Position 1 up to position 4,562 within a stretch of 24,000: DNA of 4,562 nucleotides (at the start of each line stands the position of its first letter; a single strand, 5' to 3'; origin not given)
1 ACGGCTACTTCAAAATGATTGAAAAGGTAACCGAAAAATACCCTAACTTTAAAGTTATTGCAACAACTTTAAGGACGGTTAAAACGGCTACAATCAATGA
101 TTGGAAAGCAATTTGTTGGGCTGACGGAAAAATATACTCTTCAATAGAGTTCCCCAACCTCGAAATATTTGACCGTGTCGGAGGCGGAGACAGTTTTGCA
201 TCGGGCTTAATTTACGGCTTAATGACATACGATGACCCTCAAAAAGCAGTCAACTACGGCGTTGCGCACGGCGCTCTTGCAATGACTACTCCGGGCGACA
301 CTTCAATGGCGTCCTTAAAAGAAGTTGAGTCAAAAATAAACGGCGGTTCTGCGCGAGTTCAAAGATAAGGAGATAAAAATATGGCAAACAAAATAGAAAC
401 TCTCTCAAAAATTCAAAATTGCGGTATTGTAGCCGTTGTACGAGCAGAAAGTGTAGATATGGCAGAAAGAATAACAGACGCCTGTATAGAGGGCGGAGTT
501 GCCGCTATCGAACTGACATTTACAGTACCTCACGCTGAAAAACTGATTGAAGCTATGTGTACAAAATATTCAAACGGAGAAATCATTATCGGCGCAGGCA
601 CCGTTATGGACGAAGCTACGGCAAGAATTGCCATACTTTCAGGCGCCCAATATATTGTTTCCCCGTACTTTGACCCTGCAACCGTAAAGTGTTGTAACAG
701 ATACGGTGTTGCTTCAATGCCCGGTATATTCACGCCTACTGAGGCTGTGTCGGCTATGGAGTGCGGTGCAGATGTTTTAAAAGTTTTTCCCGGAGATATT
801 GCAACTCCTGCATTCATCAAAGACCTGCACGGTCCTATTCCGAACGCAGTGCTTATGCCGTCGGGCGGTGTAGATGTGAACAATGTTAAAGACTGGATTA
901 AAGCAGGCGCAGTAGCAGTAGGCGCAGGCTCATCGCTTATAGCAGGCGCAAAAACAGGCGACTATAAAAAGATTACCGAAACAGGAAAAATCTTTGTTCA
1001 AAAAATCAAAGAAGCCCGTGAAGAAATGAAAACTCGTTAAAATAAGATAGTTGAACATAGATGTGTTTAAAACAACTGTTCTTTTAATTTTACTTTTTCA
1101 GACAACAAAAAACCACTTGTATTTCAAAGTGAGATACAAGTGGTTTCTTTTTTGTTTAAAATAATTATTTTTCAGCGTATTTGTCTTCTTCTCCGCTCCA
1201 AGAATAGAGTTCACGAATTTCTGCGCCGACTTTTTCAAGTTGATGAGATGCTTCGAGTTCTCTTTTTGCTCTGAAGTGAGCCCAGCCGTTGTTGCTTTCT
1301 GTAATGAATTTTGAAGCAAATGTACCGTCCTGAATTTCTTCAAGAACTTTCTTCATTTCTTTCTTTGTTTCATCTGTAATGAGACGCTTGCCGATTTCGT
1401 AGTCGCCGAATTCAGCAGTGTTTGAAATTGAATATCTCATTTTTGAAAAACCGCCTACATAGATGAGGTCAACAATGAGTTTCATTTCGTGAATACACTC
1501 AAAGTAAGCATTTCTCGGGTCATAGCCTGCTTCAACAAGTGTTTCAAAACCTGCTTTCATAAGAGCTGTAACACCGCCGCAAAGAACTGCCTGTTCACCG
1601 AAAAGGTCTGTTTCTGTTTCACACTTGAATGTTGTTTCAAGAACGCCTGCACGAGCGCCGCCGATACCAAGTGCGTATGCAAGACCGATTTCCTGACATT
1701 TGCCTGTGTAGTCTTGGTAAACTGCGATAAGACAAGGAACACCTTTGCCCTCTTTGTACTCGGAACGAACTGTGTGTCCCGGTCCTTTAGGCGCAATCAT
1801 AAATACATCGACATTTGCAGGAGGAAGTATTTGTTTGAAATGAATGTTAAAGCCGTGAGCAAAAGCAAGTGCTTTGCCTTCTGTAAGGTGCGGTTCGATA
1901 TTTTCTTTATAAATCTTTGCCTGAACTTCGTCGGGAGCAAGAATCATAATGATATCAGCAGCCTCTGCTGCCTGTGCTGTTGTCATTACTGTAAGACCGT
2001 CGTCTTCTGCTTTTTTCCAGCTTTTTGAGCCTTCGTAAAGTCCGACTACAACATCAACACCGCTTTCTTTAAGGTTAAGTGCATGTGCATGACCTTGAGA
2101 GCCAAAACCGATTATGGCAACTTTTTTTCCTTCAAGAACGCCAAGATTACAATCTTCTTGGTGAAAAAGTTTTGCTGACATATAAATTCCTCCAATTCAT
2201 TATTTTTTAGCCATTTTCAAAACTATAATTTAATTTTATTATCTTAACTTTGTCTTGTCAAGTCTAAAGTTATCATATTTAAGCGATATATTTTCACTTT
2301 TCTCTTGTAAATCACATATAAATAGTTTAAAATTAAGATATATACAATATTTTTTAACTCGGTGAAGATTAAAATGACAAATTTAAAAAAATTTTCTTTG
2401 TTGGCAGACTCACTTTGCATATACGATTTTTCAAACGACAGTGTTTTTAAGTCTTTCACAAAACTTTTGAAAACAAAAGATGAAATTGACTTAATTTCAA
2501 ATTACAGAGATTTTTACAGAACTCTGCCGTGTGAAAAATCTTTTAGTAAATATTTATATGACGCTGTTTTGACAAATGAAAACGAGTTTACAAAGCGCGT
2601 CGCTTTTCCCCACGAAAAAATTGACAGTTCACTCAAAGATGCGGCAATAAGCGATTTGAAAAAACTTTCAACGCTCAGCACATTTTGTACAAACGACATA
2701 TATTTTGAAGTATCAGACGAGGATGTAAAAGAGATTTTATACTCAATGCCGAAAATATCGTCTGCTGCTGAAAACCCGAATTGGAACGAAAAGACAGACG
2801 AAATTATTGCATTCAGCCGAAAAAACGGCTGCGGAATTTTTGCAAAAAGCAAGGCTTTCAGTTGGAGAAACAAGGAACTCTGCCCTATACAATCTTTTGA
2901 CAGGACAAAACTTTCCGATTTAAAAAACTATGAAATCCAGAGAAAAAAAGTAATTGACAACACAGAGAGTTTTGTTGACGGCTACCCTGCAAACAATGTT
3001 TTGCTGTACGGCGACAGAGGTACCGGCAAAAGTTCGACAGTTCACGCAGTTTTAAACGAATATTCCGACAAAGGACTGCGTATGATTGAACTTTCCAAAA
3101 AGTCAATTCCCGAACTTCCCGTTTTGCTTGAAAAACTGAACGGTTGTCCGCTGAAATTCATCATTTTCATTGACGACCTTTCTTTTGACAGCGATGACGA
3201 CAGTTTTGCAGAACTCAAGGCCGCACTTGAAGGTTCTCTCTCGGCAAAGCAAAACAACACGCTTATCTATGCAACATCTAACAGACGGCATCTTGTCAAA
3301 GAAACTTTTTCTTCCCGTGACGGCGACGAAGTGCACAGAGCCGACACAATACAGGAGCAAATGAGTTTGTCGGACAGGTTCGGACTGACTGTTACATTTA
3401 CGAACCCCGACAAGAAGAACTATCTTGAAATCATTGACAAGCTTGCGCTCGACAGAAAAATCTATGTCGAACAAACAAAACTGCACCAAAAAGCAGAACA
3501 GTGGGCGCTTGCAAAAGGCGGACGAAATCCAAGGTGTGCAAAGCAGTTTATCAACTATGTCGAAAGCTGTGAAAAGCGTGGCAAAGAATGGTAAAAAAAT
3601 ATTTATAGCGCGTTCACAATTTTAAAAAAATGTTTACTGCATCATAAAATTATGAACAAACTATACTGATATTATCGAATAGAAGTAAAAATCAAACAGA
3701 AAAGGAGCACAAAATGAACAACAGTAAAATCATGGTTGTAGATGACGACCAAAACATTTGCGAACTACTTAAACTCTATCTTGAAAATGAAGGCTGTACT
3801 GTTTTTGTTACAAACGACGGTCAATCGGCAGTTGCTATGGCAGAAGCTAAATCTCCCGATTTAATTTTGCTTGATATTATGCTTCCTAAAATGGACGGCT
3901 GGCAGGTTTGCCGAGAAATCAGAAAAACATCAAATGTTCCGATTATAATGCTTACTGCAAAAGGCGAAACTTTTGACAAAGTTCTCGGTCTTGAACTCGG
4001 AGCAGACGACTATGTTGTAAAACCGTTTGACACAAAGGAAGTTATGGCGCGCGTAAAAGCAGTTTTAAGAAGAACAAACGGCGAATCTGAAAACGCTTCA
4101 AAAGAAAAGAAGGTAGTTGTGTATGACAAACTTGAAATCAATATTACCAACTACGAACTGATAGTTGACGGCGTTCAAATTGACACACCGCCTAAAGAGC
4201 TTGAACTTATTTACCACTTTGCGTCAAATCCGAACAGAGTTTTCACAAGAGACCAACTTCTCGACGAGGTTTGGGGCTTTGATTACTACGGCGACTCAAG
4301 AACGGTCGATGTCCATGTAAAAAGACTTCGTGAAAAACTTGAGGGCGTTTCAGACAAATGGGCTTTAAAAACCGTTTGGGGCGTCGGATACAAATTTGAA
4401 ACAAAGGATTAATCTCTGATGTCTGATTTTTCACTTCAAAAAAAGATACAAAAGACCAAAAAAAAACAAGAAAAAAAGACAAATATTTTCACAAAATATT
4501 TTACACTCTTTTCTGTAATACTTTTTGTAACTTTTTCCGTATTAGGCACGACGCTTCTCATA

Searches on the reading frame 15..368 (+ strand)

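Call 39: search_protein_families(library=pfam, proteins=[window:15-368:+])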
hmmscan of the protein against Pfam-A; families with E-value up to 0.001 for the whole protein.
window:15-368:+ (117 aa): 1 family
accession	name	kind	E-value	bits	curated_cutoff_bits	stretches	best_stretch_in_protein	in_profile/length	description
PF00294.29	PfkB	-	9e-08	32.2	25.8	1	45-98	245-298/302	pfkB family carbohydrate kinase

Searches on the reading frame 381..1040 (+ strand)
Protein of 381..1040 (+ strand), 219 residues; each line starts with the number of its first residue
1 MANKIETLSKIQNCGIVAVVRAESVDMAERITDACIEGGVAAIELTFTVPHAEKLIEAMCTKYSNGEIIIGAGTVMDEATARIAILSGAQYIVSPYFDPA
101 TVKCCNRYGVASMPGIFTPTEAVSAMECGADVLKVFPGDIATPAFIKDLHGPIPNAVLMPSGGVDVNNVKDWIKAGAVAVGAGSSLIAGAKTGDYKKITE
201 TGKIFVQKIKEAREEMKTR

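Call 39: search_protein_families(library=pfam, proteins=[window:381-1040:+])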
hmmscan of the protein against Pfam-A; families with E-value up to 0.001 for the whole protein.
window:381-1040:+ (219 aa): 1 family
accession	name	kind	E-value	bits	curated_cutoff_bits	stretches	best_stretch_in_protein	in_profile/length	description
PF01081.25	Aldolase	-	9.5e-39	133.3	27.8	1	10-200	4-195/196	KDPG and KHG aldolase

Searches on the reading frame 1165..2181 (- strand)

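Call 39: search_protein_families(library=pfam, proteins=[window:1165-2181:-])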
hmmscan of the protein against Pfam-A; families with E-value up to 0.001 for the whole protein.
window:1165-2181:- (338 aa): 5 families
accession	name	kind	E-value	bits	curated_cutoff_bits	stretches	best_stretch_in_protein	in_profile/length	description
PF07991.19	KARI_N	-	1e-79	266.3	20.6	1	15-179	1-165/165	Acetohydroxy acid isomeroreductase, NADPH-binding domain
PF01450.25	KARI_C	-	2.1e-60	203.6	29.1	1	185-328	1-144/144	Ketol-acid reductoisomerase, C-terminal domain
PF02826.25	2-Hacid_dh_C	-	7.7e-07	29.1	25.1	1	14-85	32-102/178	D-isomer specific 2-hydroxyacid dehydrogenase, NAD binding domain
PF03807.23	F420_oxidored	-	8.1e-07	30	21.6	1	20-93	1-78/94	NADP oxidoreductase coenzyme F420-dependent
PF03446.21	NAD_binding_2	-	2.4e-05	24.8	21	1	20-105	1-89/161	NAD binding domain of 6-phosphogluconate dehydrogenase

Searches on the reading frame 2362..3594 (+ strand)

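Call 39: search_protein_families(library=pfam, proteins=[window:2362-3594:+])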
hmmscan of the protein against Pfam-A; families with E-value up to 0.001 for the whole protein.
window:2362-3594:+ (410 aa): 5 families
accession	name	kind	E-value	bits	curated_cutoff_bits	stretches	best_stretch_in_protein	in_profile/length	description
PF05673.19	DUF815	-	2.5e-91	305.7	23.8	1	162-401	2-246/249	Protein of unknown function (DUF815)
PF13191.12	AAA_16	-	7.8e-07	30.2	32.6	1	203-249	18-63/167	AAA ATPase domain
PF00004.35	AAA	-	3e-06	28.2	21.2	1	213-316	1-118/131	ATPase family associated with various cellular activities (AAA)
PF20720.3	nSTAND3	-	0.00056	20.1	27.2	0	211-273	18-74/155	Novel STAND NTPase 3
PF12775.13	AAA_7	-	0.00071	19.6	25.8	0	211-240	34-63/181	P-loop containing dynein motor region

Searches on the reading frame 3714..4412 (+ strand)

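Call 39: search_protein_families(library=pfam, proteins=[window:3714-4412:+])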
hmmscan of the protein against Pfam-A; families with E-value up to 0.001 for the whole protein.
window:3714-4412:+ (232 aa): 2 families
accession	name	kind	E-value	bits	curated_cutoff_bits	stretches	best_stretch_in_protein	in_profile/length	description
PF00072.30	Response_reg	-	3.2e-33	114.7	30.2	1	6-115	1-111/111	Response regulator receiver domain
PF00486.34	Trans_reg_C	-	3.4e-26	91.6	26.2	1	155-228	3-77/77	Transcriptional regulatory protein, C terminal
